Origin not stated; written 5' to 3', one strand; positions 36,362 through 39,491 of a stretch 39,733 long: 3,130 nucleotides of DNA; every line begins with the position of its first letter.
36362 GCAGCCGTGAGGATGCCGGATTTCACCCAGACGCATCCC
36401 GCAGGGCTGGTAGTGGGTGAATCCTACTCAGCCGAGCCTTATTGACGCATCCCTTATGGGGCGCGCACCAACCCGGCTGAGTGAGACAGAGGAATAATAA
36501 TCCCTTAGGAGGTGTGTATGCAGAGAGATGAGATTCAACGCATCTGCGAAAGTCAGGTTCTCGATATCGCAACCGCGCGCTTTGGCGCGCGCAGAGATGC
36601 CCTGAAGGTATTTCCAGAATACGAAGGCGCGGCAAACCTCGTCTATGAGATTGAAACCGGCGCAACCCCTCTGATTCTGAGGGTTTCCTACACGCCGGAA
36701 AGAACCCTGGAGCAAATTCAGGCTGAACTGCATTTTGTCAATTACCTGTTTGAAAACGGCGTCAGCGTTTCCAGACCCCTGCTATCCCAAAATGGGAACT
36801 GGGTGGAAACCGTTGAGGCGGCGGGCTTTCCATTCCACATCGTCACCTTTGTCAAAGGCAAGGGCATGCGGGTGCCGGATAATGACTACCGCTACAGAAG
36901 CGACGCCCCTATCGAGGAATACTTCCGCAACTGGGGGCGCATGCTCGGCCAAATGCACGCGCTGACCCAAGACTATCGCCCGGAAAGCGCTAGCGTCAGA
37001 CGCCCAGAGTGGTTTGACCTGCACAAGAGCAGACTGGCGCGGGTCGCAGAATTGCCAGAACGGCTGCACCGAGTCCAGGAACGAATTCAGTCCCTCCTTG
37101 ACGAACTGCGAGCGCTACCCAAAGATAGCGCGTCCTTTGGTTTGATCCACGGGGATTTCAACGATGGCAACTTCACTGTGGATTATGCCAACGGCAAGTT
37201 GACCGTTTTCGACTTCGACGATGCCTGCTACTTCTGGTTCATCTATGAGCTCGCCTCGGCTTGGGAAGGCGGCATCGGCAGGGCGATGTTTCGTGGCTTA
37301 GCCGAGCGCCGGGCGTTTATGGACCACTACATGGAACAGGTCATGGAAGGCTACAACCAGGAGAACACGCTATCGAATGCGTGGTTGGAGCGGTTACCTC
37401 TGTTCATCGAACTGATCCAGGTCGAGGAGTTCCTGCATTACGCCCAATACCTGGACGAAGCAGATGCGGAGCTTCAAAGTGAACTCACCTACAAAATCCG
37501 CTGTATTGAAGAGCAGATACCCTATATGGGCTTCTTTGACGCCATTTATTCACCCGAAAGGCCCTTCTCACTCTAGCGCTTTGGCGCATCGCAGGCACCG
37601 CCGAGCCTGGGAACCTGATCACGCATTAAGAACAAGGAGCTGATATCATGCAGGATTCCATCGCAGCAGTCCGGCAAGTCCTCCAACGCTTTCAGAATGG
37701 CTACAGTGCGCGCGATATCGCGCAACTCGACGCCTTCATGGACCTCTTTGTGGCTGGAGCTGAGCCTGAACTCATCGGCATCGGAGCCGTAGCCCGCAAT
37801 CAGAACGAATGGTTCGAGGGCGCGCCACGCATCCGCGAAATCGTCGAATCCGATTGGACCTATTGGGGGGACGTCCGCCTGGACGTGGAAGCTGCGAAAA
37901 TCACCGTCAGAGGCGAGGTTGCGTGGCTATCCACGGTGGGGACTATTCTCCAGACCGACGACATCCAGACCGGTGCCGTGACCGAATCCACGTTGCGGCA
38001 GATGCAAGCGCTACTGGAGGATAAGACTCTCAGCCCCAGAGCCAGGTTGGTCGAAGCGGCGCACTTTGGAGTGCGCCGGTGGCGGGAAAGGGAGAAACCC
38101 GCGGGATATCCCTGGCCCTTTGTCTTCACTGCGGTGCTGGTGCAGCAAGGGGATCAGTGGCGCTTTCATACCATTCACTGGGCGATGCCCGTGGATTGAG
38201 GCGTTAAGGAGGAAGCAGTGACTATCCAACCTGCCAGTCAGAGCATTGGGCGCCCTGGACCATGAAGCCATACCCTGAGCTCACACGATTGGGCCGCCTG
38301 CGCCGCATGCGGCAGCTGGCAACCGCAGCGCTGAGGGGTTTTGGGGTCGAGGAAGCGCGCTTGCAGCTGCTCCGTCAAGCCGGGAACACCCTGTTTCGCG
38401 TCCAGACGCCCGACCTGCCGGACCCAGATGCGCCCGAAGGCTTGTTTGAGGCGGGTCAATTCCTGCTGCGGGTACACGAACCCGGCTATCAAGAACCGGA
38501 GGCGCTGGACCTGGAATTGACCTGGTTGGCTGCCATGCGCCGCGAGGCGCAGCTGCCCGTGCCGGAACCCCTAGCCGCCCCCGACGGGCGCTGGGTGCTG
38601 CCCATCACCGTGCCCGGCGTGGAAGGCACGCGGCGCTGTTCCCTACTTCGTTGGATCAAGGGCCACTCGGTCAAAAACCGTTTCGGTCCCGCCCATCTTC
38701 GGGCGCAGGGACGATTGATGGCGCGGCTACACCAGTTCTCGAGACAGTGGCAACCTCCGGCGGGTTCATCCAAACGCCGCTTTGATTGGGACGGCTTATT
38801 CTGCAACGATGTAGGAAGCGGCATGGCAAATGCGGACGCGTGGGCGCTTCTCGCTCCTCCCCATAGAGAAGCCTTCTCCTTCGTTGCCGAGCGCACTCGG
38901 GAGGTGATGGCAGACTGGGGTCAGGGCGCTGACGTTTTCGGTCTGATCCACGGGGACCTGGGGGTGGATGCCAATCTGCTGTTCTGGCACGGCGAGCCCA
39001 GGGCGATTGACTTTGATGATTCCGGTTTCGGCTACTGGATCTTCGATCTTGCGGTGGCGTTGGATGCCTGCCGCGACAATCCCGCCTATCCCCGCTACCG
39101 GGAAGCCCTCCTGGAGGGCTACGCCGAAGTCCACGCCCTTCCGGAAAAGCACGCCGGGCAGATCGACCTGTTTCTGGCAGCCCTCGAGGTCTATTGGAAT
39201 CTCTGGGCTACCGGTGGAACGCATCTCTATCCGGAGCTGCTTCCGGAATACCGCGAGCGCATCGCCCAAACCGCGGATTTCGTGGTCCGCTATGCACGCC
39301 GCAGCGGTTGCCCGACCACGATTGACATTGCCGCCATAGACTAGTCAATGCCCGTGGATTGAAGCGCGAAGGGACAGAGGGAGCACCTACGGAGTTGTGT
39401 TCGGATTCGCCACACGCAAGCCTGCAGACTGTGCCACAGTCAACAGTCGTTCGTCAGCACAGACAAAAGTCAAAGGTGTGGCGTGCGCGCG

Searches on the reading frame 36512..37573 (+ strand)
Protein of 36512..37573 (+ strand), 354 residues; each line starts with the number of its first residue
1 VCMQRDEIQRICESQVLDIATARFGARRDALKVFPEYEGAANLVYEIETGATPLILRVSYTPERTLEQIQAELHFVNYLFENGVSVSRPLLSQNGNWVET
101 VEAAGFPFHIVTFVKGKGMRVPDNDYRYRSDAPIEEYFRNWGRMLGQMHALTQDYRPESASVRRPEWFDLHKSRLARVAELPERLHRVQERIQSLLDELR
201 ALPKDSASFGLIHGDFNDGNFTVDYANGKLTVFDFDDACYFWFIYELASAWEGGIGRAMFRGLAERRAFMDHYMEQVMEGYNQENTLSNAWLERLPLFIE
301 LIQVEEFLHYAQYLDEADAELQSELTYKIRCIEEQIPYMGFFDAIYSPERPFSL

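Call 74: search_protein_families(library=pfam, proteins=[window:36512-37573:+], max_evalue=0.0001)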
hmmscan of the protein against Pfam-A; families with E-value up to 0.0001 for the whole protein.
window:36512-37573:+ (354 aa): 1 family
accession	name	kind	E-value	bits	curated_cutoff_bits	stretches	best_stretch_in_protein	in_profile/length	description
PF01636.29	APH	-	1.2e-32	114.1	23.2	1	38-258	7-216/239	Phosphotransferase enzyme family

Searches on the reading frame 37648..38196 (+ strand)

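Call 74: search_protein_families(library=pfam, proteins=[window:37648-38196:+], max_evalue=0.0001)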
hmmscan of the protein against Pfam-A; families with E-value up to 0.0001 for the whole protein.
window:37648-38196:+ (183 aa): 1 family
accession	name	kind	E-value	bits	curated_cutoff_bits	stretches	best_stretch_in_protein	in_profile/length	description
PF13474.12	SnoaL_3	-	5.8e-08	33.6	22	1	8-104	1-87/121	SnoaL-like domain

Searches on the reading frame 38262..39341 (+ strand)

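Call 74: search_protein_families(library=pfam, proteins=[window:38262-39341:+], max_evalue=0.0001)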
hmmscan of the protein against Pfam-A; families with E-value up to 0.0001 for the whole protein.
window:38262-39341:+ (360 aa): 1 family
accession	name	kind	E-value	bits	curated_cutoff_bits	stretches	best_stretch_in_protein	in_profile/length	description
PF01636.29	APH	-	7.2e-20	72.2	23.2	1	64-292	20-231/239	Phosphotransferase enzyme family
